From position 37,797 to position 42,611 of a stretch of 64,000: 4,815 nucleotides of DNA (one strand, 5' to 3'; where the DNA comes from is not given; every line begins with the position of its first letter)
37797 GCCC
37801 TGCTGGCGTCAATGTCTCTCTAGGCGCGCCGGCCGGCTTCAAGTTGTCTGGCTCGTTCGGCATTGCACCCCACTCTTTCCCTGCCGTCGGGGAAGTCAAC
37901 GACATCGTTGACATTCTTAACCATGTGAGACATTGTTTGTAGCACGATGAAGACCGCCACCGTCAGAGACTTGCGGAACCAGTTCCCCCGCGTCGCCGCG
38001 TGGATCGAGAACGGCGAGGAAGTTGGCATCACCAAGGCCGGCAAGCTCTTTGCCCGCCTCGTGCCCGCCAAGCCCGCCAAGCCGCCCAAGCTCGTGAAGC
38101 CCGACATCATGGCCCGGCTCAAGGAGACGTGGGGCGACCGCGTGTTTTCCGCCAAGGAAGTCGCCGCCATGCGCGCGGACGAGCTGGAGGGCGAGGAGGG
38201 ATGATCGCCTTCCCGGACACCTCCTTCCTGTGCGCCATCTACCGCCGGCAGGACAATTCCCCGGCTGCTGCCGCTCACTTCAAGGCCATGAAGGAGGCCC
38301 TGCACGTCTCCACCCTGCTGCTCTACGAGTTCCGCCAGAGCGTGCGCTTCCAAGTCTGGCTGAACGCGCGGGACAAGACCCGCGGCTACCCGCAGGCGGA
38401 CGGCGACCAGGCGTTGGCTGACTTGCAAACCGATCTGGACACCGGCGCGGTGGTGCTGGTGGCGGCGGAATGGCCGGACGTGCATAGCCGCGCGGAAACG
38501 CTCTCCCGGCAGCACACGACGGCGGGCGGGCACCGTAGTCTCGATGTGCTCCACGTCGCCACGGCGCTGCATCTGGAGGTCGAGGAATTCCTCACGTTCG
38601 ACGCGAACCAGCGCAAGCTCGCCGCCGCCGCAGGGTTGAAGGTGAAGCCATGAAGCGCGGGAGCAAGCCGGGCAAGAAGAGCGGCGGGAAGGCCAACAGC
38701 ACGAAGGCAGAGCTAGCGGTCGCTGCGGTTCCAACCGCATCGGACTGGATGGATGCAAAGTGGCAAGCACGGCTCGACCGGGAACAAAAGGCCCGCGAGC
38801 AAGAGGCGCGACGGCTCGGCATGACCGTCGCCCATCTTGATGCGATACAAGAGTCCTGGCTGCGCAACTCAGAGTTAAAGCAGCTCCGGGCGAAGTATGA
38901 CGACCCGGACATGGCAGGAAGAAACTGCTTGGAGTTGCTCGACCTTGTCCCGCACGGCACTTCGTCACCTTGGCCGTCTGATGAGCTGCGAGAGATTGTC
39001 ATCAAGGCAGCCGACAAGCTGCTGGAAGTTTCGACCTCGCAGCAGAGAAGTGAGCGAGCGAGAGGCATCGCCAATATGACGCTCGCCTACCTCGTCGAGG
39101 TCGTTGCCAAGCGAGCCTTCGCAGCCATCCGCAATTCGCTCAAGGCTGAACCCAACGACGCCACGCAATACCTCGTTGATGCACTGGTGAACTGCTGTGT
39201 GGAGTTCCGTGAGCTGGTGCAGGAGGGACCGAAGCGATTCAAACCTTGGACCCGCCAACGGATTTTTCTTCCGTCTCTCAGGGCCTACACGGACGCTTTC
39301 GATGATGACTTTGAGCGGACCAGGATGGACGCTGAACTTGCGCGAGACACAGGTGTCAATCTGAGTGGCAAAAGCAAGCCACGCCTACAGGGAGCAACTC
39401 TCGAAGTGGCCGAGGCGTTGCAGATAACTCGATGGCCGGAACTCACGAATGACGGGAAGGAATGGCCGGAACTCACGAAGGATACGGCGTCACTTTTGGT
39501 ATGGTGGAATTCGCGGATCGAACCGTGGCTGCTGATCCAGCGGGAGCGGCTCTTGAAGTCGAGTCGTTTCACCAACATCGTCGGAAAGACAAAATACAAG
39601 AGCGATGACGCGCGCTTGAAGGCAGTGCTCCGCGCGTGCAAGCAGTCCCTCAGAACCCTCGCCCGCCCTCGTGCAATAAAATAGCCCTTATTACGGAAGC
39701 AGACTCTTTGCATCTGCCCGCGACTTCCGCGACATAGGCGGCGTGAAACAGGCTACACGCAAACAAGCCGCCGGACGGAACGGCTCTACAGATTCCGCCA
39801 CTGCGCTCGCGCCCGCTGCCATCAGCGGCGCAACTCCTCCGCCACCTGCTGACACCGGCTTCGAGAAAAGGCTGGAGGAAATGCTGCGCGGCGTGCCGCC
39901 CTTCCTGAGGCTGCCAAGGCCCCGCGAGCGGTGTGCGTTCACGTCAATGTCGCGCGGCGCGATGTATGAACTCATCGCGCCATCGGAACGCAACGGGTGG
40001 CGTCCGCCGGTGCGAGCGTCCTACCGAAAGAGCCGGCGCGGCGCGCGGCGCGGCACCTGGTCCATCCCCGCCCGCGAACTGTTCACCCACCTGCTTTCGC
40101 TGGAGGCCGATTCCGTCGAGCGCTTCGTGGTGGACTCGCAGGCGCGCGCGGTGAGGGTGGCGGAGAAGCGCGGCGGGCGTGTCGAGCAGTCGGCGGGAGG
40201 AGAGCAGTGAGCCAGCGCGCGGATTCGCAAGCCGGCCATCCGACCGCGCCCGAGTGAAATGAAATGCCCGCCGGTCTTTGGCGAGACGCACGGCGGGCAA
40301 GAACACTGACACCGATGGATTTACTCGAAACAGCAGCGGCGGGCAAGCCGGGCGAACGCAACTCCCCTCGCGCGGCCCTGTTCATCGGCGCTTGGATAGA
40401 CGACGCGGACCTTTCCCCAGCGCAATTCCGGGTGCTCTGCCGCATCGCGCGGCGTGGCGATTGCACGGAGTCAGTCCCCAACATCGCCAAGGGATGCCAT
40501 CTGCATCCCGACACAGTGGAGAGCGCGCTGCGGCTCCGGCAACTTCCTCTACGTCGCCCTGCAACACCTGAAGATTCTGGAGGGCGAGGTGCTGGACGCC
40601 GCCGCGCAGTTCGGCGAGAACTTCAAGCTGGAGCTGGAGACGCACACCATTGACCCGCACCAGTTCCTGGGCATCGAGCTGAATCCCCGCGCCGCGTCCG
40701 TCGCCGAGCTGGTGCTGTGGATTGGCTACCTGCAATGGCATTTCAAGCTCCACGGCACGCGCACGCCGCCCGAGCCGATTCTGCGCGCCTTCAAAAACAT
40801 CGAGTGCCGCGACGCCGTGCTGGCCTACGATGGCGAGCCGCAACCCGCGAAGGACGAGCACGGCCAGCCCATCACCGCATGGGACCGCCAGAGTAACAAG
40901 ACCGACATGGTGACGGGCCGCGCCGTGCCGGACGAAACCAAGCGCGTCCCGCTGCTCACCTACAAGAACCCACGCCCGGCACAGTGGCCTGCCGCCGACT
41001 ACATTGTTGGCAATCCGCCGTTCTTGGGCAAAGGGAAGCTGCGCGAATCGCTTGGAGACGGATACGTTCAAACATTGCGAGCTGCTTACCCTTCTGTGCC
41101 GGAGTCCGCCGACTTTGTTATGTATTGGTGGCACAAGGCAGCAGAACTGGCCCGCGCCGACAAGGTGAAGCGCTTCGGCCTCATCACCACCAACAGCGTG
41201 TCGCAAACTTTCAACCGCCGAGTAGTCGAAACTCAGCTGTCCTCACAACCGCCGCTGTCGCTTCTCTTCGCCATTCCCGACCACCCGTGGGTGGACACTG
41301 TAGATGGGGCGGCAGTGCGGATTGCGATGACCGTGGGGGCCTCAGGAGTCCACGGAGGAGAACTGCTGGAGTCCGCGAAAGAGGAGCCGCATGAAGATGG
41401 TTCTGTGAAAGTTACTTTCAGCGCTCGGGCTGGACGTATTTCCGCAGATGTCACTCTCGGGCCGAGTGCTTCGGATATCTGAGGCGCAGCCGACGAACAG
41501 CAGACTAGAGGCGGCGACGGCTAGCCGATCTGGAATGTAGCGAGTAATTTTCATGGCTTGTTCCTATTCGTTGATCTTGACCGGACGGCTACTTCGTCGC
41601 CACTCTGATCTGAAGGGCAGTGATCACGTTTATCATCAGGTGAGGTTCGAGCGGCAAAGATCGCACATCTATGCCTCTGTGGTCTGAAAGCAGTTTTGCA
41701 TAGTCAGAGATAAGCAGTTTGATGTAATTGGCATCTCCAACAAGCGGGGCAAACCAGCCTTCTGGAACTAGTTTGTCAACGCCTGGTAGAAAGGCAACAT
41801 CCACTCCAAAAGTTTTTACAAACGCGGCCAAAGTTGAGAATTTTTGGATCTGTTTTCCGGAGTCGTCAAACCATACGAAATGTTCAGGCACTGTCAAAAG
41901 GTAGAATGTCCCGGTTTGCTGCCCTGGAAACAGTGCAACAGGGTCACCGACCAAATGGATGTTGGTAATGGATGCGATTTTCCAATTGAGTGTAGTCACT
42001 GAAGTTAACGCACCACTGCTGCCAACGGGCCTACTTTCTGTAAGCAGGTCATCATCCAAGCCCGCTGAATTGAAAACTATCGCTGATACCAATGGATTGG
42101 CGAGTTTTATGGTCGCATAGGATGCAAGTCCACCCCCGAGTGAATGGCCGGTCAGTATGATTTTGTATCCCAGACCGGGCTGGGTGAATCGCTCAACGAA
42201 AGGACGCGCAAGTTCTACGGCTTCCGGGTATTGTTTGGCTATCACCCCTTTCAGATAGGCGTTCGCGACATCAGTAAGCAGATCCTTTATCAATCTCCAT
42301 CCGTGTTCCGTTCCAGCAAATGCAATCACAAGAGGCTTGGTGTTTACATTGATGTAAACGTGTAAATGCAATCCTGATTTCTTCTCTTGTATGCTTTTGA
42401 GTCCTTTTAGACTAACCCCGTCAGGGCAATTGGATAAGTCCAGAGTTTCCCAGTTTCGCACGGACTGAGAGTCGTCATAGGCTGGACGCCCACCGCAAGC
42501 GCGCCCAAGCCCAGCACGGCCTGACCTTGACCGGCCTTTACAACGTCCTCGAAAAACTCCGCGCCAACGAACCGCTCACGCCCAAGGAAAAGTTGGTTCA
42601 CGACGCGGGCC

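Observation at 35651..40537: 4.9-kb inversion bounded by a 10-nt inverted repeat splits the RM gene and the rep gene; reversing it restores both frames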

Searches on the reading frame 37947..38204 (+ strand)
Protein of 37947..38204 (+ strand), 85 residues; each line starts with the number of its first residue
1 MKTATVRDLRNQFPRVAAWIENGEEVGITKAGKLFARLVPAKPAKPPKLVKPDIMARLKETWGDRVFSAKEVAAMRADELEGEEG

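Call 8: search_protein_families(library=pfam, proteins=[window:37947-38204:+], max_evalue=0.01)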
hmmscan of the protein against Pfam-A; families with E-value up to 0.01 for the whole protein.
window:37947-38204:+ (85 aa): 1 family
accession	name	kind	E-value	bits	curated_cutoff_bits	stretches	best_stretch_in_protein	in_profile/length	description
PF02604.26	PhdYeFM_antitox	-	0.00047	20.3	29.8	1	1-42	1-43/74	Antitoxin Phd_YefM, type II toxin-antitoxin system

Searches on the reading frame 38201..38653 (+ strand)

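Call 8: search_protein_families(library=pfam, proteins=[window:38201-38653:+], max_evalue=0.01)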
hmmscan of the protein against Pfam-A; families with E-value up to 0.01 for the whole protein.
window:38201-38653:+ (150 aa): 1 family
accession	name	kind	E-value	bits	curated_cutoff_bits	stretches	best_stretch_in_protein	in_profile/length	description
PF01850.27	PIN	-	5.6e-10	40.3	23.6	1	4-141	2-118/120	PIN domain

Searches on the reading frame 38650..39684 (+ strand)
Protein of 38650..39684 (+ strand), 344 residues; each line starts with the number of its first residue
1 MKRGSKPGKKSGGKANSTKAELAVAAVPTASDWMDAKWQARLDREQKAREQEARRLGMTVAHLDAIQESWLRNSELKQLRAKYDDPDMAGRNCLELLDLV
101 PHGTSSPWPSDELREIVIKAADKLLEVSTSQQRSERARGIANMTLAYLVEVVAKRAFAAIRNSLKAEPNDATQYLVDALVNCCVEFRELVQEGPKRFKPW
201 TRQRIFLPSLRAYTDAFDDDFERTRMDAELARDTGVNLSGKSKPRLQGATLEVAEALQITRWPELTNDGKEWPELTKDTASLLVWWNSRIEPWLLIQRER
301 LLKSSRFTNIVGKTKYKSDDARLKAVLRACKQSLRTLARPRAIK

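Call 8: search_protein_families(library=pfam, proteins=[window:38650-39684:+], max_evalue=0.01)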
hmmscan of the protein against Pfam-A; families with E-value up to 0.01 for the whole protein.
window:38650-39684:+ (344 aa): 0 families

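Call 9: find_encoding_contigs(protein=window:38650-39684:+, flank=10000, max_places=10)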
Protein window:38650-39684:+ (344 aa): 9 contigs read that carry it; 6 places shown.
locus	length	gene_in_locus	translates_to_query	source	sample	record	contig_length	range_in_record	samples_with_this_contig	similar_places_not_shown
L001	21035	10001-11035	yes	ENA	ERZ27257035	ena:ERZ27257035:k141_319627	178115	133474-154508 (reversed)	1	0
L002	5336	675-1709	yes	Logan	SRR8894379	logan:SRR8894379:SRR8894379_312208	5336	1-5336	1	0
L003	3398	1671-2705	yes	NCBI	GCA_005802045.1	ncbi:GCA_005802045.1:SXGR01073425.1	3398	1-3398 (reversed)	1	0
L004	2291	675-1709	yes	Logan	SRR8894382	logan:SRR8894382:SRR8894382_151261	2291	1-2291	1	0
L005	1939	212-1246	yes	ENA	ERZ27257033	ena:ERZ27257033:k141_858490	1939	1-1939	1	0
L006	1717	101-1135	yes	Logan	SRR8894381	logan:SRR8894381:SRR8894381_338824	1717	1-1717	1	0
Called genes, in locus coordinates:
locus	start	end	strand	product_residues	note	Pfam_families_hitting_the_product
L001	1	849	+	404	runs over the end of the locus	PF00589:Phage_integrase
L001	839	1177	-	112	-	-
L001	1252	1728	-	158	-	PF01695:IstB_IS21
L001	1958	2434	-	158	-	-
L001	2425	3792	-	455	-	PF20464:MmeI_N, PF20465:MmeI_hel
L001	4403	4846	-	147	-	PF22679:T1R_D3-like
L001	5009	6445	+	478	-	-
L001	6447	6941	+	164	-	-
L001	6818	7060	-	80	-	-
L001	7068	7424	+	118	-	PF11867:T1RH-like_C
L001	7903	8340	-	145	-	-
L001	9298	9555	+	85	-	-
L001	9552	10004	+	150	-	PF01850:PIN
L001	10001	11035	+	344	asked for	-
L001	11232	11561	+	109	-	-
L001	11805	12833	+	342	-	PF20473:MmeI_Mtase, PF07669:Eco57I (weak)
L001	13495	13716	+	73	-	-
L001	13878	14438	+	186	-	-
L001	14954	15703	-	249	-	PF03741:TerC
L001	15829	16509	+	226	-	PF04199:Cyclase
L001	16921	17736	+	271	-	-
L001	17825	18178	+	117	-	PF07963:N_methyl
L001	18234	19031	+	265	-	PF00005:ABC_tran, PF13304:AAA_21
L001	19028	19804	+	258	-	PF12679:ABC2_membrane_2, PF12730:ABC2_membrane_4 (weak), PF12698:ABC2_membrane_3 (weak), PF10920:DUF2705 (weak)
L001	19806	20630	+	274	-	PF13428:TPR_14 (faint)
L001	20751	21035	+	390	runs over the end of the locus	PF02606:LpxK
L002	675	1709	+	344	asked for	-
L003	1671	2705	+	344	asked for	-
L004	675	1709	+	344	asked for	-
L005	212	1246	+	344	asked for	-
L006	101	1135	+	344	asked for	-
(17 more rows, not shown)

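Call 25: find_related_loci(query=window:38650-39684:+, collection=genome_contigs, flank=10000)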
Query window:38650-39684:+ (344 aa) in genome_contigs; peptide patterns used: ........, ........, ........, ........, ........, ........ (x = any residue, [..] = any of these).
225 stretches matched a pattern; 1 encode a relative of the query (tblastn E <= 1e-3); 1 distinct loci.
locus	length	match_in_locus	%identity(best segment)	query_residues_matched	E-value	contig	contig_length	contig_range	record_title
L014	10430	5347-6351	65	2-340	4e-141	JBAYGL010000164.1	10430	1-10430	MAG: Limisphaerales bacterium isolate SO_2016_GW1_124 scaffold11634_OW334_2016, whole genome shotgun sequence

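Call 31: search_protein_families(library=pfam, proteins=[L001:4976-6445:+, L001:6447-6941:+, L001:7903-8340:-, L001:4403-4858:-, L001:6993-7424:+, L001:6818-7123:-], max_evalue=0.01)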
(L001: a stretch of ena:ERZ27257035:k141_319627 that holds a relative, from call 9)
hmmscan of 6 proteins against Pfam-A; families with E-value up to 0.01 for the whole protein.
L001:4976-6445:+ (489 aa): 0 families

L001:6447-6941:+ (164 aa): 0 families

L001:7903-8340:- (145 aa): 0 families

L001:4403-4858:- (151 aa): 2 families
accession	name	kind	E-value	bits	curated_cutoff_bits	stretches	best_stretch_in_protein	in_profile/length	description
PF22679.2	T1R_D3-like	-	2.2e-21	77.3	27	1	19-88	85-156/158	Type I restriction enzyme subunit R domain 3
PF11867.13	T1RH-like_C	-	4.8e-05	23.3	26.8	1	105-141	1-37/329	Type I restriction enzyme HindI endonuclease subunit-like, C-terminal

L001:6993-7424:+ (143 aa): 1 family
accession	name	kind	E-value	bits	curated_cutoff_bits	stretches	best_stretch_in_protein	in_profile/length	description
PF11867.13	T1RH-like_C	-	1.4e-52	179.6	26.8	1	20-140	208-328/329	Type I restriction enzyme HindI endonuclease subunit-like, C-terminal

L001:6818-7123:- (101 aa): 0 families

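Call 37: search_protein_families(library=phrogs, proteins=[window:38650-39684:+], max_evalue=0.01)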
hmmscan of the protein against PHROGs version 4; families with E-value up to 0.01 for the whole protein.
window:38650-39684:+ (344 aa): 0 families

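Call 48: search_protein_families(library=padloc, proteins=[window:38650-39684:+, L001:4976-6445:+, L001:6447-6941:+, L001:7903-8340:-], max_evalue=0.01)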
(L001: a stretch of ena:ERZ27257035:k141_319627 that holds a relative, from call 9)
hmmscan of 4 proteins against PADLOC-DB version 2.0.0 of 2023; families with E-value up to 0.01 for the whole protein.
window:38650-39684:+ (344 aa): 0 families

L001:4976-6445:+ (489 aa): 0 families

L001:6447-6941:+ (164 aa): 0 families

L001:7903-8340:- (145 aa): 0 families

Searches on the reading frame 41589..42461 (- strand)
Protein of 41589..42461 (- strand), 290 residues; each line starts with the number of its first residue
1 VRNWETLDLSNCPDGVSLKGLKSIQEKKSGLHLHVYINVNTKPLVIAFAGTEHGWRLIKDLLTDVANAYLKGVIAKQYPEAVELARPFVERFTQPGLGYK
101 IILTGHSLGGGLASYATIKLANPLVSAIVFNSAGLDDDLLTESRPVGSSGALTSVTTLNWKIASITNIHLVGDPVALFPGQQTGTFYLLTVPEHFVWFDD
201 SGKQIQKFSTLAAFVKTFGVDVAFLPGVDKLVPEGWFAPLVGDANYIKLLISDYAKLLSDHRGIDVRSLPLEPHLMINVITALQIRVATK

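Call 8: search_protein_families(library=pfam, proteins=[window:41589-42461:-], max_evalue=0.01)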
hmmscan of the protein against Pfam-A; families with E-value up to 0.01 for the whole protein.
window:41589-42461:- (290 aa): 5 families
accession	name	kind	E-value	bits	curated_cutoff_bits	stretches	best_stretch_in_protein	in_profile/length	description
PF01764.32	Lipase_3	-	1.3e-06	28.8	22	1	71-122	35-86/140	Lipase (class 3)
PF11187.14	Mbeg1-like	-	0.00011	22.1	21.1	1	36-124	31-109/224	Mbeg1-like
PF12697.13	Abhydrolase_6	-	0.00068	20.8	26.3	1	80-175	50-135/217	Alpha/beta hydrolase family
PF00561.26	Abhydrolase_1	-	0.0027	17.9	25.8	1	91-136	61-104/245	alpha/beta hydrolase fold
PF12146.15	Hydrolase_4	-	0.0036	17.1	27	1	85-139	62-115/239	Serine aminopeptidase, S33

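Call 37: search_protein_families(library=phrogs, proteins=[window:41589-42461:-], max_evalue=0.01)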
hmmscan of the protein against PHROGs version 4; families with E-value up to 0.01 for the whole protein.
window:41589-42461:- (290 aa): 0 families

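Call 48: search_protein_families(library=padloc, proteins=[window:41589-42461:-], max_evalue=0.01)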
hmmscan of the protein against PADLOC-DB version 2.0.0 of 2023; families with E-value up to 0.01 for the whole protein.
window:41589-42461:- (290 aa): 0 families
